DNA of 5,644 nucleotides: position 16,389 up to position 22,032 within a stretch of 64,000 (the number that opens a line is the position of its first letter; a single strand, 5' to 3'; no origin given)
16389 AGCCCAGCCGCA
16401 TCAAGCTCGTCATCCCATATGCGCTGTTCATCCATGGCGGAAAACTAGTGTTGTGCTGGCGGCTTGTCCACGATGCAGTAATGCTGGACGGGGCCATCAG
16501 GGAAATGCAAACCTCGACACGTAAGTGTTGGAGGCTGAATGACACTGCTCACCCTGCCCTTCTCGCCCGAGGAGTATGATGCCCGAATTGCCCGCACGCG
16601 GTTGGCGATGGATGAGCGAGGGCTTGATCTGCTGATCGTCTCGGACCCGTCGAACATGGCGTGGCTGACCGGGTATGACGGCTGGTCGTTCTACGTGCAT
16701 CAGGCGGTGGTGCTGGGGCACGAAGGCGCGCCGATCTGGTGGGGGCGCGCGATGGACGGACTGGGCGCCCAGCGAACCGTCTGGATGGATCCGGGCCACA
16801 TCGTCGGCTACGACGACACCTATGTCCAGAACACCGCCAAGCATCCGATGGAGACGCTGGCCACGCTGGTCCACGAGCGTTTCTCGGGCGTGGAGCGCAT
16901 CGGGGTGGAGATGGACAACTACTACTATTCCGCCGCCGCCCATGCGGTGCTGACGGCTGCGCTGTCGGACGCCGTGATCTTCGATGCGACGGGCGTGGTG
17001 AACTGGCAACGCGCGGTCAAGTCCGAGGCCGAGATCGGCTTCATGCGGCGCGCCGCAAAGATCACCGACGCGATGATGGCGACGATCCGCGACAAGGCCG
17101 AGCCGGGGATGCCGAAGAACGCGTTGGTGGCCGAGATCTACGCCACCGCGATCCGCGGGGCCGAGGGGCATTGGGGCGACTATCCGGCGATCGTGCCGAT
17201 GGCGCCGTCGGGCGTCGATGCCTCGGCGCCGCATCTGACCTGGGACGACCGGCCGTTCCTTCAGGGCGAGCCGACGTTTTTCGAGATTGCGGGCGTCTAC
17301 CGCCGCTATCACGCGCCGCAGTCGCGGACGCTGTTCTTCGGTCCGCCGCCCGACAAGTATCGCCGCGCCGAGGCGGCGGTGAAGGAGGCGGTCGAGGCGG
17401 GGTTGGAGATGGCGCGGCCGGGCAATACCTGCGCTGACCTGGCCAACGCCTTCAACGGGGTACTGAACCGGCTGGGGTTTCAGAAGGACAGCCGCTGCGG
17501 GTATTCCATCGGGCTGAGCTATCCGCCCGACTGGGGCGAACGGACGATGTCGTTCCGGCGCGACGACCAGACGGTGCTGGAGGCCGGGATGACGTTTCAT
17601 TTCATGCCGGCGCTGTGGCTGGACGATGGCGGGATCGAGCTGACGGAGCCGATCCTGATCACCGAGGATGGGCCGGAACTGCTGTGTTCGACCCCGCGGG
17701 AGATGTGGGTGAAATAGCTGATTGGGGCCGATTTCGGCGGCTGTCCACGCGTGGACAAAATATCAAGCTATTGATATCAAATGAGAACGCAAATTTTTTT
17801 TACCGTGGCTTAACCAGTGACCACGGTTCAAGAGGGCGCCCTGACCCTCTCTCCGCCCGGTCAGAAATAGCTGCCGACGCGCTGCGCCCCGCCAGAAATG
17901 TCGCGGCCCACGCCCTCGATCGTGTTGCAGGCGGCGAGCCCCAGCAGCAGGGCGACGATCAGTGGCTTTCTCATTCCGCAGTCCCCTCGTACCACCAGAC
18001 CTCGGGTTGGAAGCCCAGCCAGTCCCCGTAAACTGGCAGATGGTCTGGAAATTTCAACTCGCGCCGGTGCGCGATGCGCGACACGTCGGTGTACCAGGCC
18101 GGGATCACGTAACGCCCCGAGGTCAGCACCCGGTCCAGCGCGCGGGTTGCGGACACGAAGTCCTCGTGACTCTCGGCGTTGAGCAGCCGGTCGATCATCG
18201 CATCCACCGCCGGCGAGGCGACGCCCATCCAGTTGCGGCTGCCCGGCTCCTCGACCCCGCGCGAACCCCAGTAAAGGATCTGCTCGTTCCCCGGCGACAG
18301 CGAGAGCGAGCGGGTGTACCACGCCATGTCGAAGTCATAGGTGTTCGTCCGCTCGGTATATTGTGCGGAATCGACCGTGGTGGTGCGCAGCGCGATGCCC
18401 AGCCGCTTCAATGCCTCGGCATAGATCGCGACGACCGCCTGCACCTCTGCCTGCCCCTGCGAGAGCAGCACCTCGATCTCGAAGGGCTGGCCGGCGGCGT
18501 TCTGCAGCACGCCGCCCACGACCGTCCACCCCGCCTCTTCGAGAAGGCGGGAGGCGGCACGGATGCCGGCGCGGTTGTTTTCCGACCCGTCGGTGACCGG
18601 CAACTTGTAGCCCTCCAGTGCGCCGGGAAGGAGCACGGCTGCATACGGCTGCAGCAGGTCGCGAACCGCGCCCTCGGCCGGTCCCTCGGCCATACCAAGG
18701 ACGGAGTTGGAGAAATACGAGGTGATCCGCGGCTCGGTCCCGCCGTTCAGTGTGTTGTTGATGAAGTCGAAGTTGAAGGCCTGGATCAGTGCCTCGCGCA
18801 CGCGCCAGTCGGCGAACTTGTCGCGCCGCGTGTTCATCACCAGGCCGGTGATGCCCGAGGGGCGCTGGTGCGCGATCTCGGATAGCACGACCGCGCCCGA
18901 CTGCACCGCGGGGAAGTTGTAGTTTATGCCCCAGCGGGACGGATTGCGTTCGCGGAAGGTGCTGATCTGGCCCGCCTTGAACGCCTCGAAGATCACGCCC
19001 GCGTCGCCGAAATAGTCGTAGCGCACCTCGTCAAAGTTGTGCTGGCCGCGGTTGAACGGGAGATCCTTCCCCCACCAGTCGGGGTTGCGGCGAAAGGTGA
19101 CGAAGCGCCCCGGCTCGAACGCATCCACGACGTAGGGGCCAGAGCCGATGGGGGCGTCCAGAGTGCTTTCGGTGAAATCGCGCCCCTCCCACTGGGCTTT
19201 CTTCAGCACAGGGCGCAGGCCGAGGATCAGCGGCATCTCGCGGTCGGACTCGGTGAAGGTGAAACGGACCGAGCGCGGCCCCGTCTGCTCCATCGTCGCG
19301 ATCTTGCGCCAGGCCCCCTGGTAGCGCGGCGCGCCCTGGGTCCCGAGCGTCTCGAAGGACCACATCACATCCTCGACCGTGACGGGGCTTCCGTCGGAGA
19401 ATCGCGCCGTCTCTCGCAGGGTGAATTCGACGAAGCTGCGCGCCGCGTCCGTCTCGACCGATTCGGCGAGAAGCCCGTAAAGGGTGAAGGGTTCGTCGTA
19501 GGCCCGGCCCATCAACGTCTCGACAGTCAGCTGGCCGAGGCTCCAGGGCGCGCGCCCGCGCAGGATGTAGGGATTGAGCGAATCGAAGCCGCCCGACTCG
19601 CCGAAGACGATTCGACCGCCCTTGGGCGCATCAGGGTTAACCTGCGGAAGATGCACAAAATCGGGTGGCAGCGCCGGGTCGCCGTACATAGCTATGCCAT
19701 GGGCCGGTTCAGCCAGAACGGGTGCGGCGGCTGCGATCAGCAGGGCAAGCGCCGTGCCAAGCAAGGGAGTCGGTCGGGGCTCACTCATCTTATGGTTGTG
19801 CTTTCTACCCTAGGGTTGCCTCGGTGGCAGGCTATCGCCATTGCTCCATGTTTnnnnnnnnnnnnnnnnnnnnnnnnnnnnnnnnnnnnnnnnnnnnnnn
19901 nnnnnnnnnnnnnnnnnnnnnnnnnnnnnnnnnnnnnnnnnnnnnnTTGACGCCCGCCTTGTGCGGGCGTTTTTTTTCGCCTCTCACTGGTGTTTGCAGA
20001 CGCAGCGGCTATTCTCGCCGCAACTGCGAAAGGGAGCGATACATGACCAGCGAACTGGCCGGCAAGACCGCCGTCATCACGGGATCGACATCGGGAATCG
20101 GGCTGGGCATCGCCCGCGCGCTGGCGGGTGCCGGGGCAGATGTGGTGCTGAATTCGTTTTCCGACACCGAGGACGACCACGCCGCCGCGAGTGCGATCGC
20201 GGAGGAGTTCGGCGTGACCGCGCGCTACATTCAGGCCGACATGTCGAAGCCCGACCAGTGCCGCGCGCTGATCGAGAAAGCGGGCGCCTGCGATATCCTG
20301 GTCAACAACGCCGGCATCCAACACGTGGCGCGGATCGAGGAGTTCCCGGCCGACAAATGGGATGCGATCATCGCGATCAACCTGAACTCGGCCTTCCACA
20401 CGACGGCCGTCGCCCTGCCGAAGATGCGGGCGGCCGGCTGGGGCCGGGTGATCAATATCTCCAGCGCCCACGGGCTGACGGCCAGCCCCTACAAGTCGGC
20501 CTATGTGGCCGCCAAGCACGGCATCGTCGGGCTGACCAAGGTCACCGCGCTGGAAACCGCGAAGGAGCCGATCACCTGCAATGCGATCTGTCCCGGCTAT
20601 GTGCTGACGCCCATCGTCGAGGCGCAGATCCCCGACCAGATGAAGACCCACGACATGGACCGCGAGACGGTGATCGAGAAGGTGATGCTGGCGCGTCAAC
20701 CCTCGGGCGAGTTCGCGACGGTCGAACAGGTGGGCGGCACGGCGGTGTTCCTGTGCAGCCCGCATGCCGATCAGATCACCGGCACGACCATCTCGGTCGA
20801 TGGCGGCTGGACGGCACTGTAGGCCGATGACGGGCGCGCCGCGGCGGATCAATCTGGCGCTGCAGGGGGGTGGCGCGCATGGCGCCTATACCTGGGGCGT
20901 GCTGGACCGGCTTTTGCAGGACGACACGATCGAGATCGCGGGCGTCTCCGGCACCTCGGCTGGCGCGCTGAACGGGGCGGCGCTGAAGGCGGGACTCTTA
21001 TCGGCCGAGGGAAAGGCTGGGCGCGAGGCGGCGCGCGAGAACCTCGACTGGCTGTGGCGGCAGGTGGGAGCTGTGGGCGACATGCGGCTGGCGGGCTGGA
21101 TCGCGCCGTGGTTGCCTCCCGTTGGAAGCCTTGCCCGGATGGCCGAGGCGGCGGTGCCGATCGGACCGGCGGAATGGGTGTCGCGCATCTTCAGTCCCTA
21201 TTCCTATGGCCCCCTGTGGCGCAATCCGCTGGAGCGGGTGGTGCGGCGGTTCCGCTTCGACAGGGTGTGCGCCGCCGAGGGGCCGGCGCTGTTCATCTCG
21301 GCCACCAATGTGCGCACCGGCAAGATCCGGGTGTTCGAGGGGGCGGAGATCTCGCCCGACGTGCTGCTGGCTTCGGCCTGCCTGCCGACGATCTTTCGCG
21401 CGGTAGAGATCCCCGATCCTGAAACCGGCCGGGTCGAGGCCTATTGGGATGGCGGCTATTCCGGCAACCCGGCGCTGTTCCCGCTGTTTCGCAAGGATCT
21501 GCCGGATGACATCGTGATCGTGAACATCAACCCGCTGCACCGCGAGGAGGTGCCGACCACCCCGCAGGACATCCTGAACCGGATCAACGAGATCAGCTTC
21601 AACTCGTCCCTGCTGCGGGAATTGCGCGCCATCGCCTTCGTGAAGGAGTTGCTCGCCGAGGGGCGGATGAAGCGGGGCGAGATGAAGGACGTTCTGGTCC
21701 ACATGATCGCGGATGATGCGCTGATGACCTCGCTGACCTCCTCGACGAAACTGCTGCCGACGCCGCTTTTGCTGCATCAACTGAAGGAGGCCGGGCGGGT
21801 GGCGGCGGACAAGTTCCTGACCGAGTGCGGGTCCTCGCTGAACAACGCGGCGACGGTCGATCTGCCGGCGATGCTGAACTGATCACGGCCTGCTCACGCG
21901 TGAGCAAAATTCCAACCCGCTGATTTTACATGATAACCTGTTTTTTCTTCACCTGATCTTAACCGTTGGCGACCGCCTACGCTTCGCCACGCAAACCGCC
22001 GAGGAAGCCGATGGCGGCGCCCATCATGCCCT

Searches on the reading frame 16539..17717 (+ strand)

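Call 95: search_protein_families(library=pfam, proteins=[window:16539-17717:+], max_evalue=0.0001)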
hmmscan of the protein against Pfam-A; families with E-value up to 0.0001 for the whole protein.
window:16539-17717:+ (392 aa): 2 families
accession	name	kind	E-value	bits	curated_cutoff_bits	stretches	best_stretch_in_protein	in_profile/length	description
PF00557.29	Peptidase_M24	-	6.1e-38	131.1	23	1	169-376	3-208/208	Metallopeptidase family M24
PF01321.24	Creatinase_N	-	8.7e-18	65.5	22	1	16-160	1-128/128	Creatinase/Prolidase N-terminal domain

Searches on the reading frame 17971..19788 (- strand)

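Call 74: search_protein_families(library=pfam, proteins=[window:17971-19788:-], max_evalue=0.0001)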
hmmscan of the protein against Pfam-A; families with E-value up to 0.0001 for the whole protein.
window:17971-19788:- (605 aa): 1 family
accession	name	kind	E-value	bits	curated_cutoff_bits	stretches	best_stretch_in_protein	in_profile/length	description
PF00496.27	SBP_bac_5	-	4e-63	214.2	32.4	1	103-507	2-360/368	Bacterial extracellular solute-binding proteins, family 5 Middle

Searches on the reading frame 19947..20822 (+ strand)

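Call 74: search_protein_families(library=pfam, proteins=[window:19947-20822:+], max_evalue=0.0001)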
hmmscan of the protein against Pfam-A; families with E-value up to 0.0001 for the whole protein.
window:19947-20822:+ (291 aa): 5 families
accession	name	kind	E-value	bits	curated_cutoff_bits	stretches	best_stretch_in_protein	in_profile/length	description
PF13561.12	adh_short_C2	-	1.2e-54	185.9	27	1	48-289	5-236/236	Enoyl-(Acyl carrier protein) reductase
PF00106.31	adh_short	-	7.4e-53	179.4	26.6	1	40-227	1-190/195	short chain dehydrogenase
PF08659.16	KR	-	4.7e-11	43.4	22.6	1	41-190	2-153/180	KR domain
PF23441.1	SDR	-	1.9e-08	34.4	27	1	187-288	163-255/258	SDR-like rossmann domain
PF01370.27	Epimerase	-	2.3e-07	30.9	20.9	1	43-174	2-116/240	NAD dependent epimerase/dehydratase family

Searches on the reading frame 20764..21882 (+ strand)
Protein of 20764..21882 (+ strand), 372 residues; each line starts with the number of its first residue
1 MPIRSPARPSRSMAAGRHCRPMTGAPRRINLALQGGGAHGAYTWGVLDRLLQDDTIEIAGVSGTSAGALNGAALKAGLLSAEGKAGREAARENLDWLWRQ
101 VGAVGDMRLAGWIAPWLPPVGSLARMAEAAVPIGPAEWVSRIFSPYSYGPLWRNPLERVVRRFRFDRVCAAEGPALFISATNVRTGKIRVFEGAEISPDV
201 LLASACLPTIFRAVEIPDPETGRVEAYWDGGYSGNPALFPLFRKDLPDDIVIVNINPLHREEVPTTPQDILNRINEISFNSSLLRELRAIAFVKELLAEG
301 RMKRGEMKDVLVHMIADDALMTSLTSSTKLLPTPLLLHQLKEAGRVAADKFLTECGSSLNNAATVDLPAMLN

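Call 74: search_protein_families(library=pfam, proteins=[window:20764-21882:+], max_evalue=0.0001)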
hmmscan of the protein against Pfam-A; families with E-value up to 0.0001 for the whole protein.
window:20764-21882:+ (372 aa): 1 family
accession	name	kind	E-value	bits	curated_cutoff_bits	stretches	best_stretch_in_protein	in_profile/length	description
PF01734.28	Patatin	-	1.7e-18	67.9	27.7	1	31-236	1-186/191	Patatin-like phospholipase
